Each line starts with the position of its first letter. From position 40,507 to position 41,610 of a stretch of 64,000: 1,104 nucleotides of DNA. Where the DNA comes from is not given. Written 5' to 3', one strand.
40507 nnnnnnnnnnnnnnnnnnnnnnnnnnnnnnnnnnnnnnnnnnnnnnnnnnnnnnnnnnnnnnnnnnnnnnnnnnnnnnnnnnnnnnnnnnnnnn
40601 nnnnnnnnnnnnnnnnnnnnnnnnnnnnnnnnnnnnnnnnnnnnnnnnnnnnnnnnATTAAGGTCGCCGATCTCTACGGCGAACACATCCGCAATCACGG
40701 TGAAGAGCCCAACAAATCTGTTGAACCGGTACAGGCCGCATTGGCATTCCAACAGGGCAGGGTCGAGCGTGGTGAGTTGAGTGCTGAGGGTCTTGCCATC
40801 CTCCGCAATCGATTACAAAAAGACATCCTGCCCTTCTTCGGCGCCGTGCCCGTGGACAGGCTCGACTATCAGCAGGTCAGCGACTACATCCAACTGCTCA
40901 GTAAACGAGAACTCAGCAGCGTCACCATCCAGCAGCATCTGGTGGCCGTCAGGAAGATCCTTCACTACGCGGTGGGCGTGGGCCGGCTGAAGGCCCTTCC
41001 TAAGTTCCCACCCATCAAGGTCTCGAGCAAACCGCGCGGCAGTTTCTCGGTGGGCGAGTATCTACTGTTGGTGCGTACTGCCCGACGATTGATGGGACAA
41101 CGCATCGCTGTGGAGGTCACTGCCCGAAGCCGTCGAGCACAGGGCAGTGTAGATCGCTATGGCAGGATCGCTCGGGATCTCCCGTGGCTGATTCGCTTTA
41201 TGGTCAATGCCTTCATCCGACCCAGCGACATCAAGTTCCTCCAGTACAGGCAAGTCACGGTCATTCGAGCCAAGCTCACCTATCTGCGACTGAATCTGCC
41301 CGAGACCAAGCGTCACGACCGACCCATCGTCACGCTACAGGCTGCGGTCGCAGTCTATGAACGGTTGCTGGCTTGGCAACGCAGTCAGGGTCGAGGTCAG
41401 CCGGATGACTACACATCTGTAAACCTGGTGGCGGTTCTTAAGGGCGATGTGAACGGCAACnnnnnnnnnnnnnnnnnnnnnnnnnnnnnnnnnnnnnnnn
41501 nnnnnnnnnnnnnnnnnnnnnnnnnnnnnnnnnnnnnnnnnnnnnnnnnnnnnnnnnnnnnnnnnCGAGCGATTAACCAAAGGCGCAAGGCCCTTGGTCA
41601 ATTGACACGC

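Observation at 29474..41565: Tandem island accretion at tRNA-Pro(CGG): three tRNA copies and a duplicated 270-nt flank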

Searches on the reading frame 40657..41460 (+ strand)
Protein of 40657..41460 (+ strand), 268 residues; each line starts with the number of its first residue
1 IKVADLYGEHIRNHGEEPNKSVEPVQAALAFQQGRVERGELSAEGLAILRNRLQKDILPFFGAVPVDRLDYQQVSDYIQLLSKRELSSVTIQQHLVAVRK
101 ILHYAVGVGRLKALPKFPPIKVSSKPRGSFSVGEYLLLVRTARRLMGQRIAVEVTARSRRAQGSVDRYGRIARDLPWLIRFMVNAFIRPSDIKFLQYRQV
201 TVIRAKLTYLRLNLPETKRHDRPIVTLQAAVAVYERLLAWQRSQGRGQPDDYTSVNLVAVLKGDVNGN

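Call 32: find_homologous_proteins(query=window:40657-41460:+, max_evalue=0.00001)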
Query window:40657-41460:+ (268 aa): 483 proteins with E <= 0.00001 among 3423 candidates; the best 120 are listed.
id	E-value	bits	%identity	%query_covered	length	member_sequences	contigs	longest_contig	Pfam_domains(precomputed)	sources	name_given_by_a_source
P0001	5.2e-164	562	97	100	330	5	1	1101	-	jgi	jgi:hypothetical protein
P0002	2.2e-159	547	95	100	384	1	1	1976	-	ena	-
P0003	2.0e-142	491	90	94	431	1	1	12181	-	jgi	jgi:hypothetical protein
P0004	3.7e-141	487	89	94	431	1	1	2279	-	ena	-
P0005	1.6e-140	485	89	94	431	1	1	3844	-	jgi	jgi:hypothetical protein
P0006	5.1e-139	480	88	94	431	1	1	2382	-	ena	-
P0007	7.5e-137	473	85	94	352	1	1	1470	PF22022.3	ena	-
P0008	5.5e-125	434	77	94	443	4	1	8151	-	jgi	jgi:hypothetical protein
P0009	1.2e-115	403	88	79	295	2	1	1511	-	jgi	-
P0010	3.4e-112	392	72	94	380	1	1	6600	PF22022.3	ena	-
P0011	4.4e-110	385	70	94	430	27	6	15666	PF14659.13,PF22022.3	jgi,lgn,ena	-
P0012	9.8e-109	381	69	94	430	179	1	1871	PF22022.3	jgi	jgi:hypothetical protein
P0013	2.0e-107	376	67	94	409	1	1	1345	-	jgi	jgi:hypothetical protein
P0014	1.2e-106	374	66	94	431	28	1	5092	-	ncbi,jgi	jgi:hypothetical protein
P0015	2.4e-105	370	65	100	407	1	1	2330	PF22022.3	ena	-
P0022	5.5e-90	319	58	94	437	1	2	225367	-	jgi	jgi:hypothetical protein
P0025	5.5e-87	309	56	94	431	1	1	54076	-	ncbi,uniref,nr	ncbi:MAG: hypothetical protein QUV35_15285 [Hydrogenophaga sp.]|uniref:hypothetical protein n=1 Tax=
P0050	7.0e-80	286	53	94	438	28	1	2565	PF00589.28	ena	-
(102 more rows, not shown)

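Call 33: find_encoding_contigs(protein=P0003, flank=10000, max_places=4)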
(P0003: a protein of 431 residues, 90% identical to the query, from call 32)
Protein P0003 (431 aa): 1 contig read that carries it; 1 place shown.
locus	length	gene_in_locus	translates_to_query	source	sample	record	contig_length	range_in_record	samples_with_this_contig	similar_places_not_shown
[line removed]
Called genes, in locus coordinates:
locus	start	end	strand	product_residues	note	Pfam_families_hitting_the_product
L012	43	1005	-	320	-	-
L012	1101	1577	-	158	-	PF00034:Cytochrom_C (faint), PF13442:Cytochrome_CBB3 (weak)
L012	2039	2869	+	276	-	PF01256:Carb_kinase, PF02110:HK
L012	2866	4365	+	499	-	PF02581:TMP-TENI, PF08543:Phos_pyr_kin, PF00294:PfkB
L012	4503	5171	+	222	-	-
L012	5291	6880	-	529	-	PF00496:SBP_bac_5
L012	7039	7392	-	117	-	-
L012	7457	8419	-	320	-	PF00753:Lactamase_B, PF23023:Anti-Pycsar_Apyc1 (weak)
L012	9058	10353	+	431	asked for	-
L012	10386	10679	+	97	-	-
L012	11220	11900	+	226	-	-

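Call 43: find_encoding_contigs(protein=P0011, flank=10000, max_places=4)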
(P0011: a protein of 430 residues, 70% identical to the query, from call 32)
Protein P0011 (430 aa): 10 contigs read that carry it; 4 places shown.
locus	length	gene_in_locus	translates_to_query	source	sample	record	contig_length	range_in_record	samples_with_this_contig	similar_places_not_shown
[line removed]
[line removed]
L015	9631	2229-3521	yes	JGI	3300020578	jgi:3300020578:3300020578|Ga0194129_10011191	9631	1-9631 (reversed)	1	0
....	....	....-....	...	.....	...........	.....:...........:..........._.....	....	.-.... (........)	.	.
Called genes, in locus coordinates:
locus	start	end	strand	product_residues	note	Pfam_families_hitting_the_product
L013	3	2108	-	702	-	?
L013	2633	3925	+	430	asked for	PF22022:Phage_int_M (weak), PF14659:Phage_int_SAM_3 (faint)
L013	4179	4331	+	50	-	-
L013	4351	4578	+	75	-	-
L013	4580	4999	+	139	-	PF04828:GFA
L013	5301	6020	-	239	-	PF00004:AAA (weak)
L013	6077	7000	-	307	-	-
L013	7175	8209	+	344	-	-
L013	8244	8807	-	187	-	PF00589:Phage_integrase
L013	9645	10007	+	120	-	-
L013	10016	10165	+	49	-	-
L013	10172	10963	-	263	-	-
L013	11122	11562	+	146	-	PF20346:DUF6641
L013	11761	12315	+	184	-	PF13302:Acetyltransf_3, PF00583:Acetyltransf_1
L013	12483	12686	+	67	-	-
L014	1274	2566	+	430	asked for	PF22022:Phage_int_M (weak), PF14659:Phage_int_SAM_3 (faint)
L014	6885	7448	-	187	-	PF00589:Phage_integrase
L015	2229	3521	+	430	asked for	PF22022:Phage_int_M (weak), PF14659:Phage_int_SAM_3 (faint)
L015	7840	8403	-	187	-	PF00589:Phage_integrase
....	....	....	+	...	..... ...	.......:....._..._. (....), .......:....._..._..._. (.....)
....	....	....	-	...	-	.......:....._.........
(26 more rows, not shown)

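Call 44: find_encoding_contigs(protein=P0022, flank=10000, max_places=2)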
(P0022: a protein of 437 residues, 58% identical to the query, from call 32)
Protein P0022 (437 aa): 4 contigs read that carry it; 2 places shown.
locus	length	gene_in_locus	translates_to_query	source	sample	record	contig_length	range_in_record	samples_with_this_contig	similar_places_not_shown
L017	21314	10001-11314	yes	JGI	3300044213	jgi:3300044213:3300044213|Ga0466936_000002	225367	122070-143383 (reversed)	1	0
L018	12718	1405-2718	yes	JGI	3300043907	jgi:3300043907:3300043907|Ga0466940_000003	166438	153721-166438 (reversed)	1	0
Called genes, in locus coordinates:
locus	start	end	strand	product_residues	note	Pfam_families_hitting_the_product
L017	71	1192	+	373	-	PF01494:FAD_binding_3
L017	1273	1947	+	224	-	PF10411:DsbC_N, PF13098:Thioredoxin_2, PF13462:Thioredoxin_4 (faint), PF01323:DSBA (faint)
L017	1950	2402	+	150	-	PF11911:DUF3429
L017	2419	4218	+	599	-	PF17899:Peptidase_M61_N, PF05299:Peptidase_M61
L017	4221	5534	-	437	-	PF00501:AMP-binding, PF14535:AMP-binding_C_2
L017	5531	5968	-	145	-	PF03061:4HBT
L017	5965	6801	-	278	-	PF00378:ECH_1, PF16113:ECH_2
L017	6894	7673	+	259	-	PF00378:ECH_1, PF16113:ECH_2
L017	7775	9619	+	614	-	PF13432:TPR_16 (weak), PF14559:TPR_19, PF00515:TPR_1, PF00515:TPR_1, PF07719:TPR_2, PF13424:TPR_12, PF13432:TPR_16, PF13414:TPR_11, +21 more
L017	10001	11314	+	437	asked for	-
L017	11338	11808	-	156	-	PF20346:DUF6641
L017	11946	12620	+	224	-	-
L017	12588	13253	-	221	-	PF02706:Wzz (weak)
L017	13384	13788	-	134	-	-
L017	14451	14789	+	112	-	PF08274:Zn_Ribbon_YjdM, PF03831:YjdM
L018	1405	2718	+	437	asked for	-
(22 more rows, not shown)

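Call 45: find_encoding_contigs(protein=P0025, flank=10000, max_places=2)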
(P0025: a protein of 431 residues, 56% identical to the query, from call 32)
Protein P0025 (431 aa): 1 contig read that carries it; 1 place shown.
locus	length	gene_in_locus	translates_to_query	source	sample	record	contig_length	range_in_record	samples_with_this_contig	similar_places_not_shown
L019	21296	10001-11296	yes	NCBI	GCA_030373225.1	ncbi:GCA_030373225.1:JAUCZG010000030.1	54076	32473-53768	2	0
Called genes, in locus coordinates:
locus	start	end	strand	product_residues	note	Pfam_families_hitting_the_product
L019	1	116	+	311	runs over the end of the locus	PF00126:HTH_1, PF03466:LysR_substrate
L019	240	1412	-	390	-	PF27541:CitB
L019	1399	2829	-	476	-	PF00890:FAD_binding_2, PF01134:GIDA (faint), PF01266:DAO, PF03486:HI0933_like, PF07992:Pyr_redox_2 (weak), PF12831:FAD_oxidored, PF13738:Pyr_redox_3 (faint), PF01266:DAO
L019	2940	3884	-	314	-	PF00126:HTH_1, PF03466:LysR_substrate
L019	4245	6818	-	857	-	PF00989:PAS (faint), PF13188:PAS_8 (faint), PF08448:PAS_4 (faint), PF13426:PAS_9 (weak), PF00512:HisKA, PF02518:HATPase_c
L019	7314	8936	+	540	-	PF00067:p450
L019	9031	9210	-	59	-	-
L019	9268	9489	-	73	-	PF09493:DUF2389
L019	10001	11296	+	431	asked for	-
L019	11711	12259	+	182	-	-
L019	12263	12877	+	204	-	-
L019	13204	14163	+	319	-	-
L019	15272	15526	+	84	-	-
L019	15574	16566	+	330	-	-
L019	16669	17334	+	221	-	-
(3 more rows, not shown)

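Call 54: find_related_loci(query=A4, collection=metagenome_contigs, flank=8000)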
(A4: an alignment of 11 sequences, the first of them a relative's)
Query A4 (431 aa) in metagenome_contigs; peptide patterns used: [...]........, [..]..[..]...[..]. (x = any residue, [..] = any of these).
600 stretches matched a pattern (row limit reached: there are more); 546 encode a relative of the query (tblastn E <= 1e-3); the best 80 are kept; 80 distinct loci.
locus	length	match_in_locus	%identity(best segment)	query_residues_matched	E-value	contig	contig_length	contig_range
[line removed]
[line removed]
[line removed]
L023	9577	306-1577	70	8-431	0e+0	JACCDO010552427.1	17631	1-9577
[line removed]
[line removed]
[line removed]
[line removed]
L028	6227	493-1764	70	8-431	0e+0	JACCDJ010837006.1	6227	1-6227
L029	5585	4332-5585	70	8-425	0e+0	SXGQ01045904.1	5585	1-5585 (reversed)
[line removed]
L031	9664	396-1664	67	7-430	0e+0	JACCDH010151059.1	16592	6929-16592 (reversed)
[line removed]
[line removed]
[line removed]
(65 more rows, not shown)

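Call 77: find_encoding_contigs(protein=P0005, flank=6000, max_places=5)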
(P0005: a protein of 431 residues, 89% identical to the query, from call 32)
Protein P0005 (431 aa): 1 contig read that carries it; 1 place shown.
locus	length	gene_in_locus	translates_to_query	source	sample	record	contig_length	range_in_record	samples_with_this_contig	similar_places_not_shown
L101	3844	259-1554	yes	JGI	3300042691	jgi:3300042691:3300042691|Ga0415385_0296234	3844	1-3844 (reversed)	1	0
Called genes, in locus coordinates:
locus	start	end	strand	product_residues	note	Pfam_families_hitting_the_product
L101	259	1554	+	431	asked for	-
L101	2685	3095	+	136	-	PF13365:Trypsin_2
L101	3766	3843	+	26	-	?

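Call 79: search_protein_families(library=pfam, proteins=[L012:10386-10676:+, L012:11220-11897:+], max_evalue=0.01)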
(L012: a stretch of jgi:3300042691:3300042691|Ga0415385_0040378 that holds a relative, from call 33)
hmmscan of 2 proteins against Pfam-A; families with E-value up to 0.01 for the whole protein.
L012:10386-10676:+ (97 aa): 0 families

L012:11220-11897:+ (226 aa): 0 families

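Call 80: search_protein_families(library=pfam, proteins=[P0003, P0011, P0022, P0050], max_evalue=1)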
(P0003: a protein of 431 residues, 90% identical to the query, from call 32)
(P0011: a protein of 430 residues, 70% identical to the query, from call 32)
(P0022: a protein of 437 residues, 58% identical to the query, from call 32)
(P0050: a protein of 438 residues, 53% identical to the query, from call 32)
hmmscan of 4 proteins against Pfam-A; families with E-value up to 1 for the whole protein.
P0003 (431 aa): 5 families
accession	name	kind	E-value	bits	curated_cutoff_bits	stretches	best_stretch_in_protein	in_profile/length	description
PF22022.2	Phage_int_M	-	0.00027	21.6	27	1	119-192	12-84/96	Phage integrase central domain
PF02899.23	Phage_int_SAM_1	-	0.0017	19.1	22.3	1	142-188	32-80/83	Phage integrase, N-terminal SAM-like domain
PF13102.12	Phage_int_SAM_5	-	0.0073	17.1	22.3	1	140-195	33-90/98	Phage integrase SAM-like domain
PF14659.12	Phage_int_SAM_3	-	0.056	14.1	22.6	1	133-161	27-55/58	Phage integrase, N-terminal SAM-like domain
PF00035.32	dsrm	-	0.14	13.2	23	1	48-80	30-62/66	Double-stranded RNA binding motif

P0011 (430 aa): 5 families
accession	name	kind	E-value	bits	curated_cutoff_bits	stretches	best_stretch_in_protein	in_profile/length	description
PF22022.2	Phage_int_M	-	5.1e-06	27.1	27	1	119-195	12-87/96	Phage integrase central domain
PF14659.12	Phage_int_SAM_3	-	1.2e-05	25.8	22.6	1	119-163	13-57/58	Phage integrase, N-terminal SAM-like domain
PF13102.12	Phage_int_SAM_5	-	0.0012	19.6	22.3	1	131-197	24-92/98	Phage integrase SAM-like domain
PF02899.23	Phage_int_SAM_1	-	0.0051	17.5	22.3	1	140-189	30-81/83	Phage integrase, N-terminal SAM-like domain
PF12834.13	Phage_int_SAM_2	-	0.1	13.6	22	1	149-187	47-85/91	Phage integrase, N-terminal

P0022 (437 aa): 5 families
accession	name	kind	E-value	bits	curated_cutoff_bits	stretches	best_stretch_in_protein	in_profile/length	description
PF02899.23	Phage_int_SAM_1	-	5.6e-05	23.8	22.3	1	150-191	38-79/83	Phage integrase, N-terminal SAM-like domain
PF14659.12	Phage_int_SAM_3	-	0.0009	19.9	22.6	1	139-167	29-57/58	Phage integrase, N-terminal SAM-like domain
PF22022.2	Phage_int_M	-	0.0014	19.3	27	1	125-195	14-83/96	Phage integrase central domain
PF13102.12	Phage_int_SAM_5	-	0.0017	19.1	22.3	1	146-201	35-92/98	Phage integrase SAM-like domain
PF16201.10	NopRA1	-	0.034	14.1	29.6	1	255-286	121-152/199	Nucleolar pre-ribosomal-associated protein 1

P0050 (438 aa): 5 families
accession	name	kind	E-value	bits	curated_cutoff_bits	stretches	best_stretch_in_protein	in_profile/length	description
PF00589.27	Phage_integrase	-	4.7e-06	26.9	27.1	1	265-390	25-137/172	Phage integrase family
PF14659.12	Phage_int_SAM_3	-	0.00011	22.7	22.6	1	139-167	26-54/58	Phage integrase, N-terminal SAM-like domain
PF13102.12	Phage_int_SAM_5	-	0.0052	17.6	22.3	1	143-195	29-83/98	Phage integrase SAM-like domain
PF02899.23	Phage_int_SAM_1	-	0.0095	16.6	22.3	1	153-194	38-79/83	Phage integrase, N-terminal SAM-like domain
PF22022.2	Phage_int_M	-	0.065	13.9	27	1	126-194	12-79/96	Phage integrase central domain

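Call 81: search_solved_structures(query=A4, max_evalue=0.01)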
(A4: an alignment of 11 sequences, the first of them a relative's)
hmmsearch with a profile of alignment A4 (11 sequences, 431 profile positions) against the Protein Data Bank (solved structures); distinct sequences matched with E-value up to 0.01: 2.
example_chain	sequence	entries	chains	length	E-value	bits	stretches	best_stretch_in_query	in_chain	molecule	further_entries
2kd1_A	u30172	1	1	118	2.1e-05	26.7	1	119-195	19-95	DNA integration/recombination/invertion protein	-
2kj5_A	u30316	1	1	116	0.008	18.2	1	129-197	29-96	Phage integrase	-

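Call 88: predict_structure(alignment_id=A4)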
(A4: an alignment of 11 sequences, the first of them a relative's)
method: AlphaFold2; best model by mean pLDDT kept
length: 431 residues; sequences in the alignment: 11
mean_pLDDT: 56.6   pTM: 0.37
mean pLDDT of the five models: 56.6, 55.4, 55.0, 52.4, 52.2
residues with pLDDT >= 90: 18; 70-90: 134; 50-70: 88; < 50: 191
segments of 3 or more residues with pLDDT < 50: 1-28, 90-99, 121-123, 204-211, 263-338, 365-377, 379-381, 383-431
pLDDT, mean of each block of 10 residues (from residue 1): 35 35 43 63 70 76 80 78 64 39 86 69 62 87 91 90 80 76 81 80 44 59 81 68 56 68 40 27 26 24 25 36 43 47 60 78 53 47 45 38 37 30 21 28
secondary structure, 60 per line:
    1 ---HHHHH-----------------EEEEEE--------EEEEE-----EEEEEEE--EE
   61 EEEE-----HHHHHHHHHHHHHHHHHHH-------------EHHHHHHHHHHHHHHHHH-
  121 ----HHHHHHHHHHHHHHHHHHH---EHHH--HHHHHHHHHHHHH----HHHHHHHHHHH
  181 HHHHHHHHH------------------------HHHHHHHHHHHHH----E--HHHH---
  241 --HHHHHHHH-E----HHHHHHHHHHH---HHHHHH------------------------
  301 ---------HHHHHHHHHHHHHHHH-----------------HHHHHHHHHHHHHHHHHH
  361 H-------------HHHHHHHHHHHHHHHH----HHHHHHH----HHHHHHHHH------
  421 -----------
elements in order: H4-8 E26-31 E40-44 E50-56 E59-64 H70-88 H103-119 H125-143 H153-165 H170-189 H214-226 H234-237 H243-250 H257-267 H271-276 H310-325 H343-361 H375-390 H395-401 H406-414

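Call 92: search_protein_families(library=pfam, alignment_id=A8, max_evalue=0.01)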
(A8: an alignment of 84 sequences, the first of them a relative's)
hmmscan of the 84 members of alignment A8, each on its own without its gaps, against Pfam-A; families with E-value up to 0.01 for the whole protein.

A. member 1, P0003 (431 aa): 3 families
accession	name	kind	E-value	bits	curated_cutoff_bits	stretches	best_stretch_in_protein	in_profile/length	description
PF22022.2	Phage_int_M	-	0.00027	21.6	27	1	119-192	12-84/96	Phage integrase central domain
PF02899.23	Phage_int_SAM_1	-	0.0017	19.1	22.3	0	142-188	32-80/83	Phage integrase, N-terminal SAM-like domain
PF13102.12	Phage_int_SAM_5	-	0.0073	17.1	22.3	0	140-195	33-90/98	Phage integrase SAM-like domain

B. families by the number of members that match (of 84 scanned): 8 families
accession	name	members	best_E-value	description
PF02899.23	Phage_int_SAM_1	55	1.5e-05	Phage integrase, N-terminal SAM-like domain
PF13102.12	Phage_int_SAM_5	51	2.8e-07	Phage integrase SAM-like domain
PF22022.2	Phage_int_M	51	1.8e-06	Phage integrase central domain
PF14659.12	Phage_int_SAM_3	47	1e-05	Phage integrase, N-terminal SAM-like domain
PF00589.27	Phage_integrase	34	4.7e-06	Phage integrase family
PF12834.13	Phage_int_SAM_2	4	0.001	Phage integrase, N-terminal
PF16201.10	NopRA1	4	0.0042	Nucleolar pre-ribosomal-associated protein 1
PF12828.12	PXB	1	0.0047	PX-associated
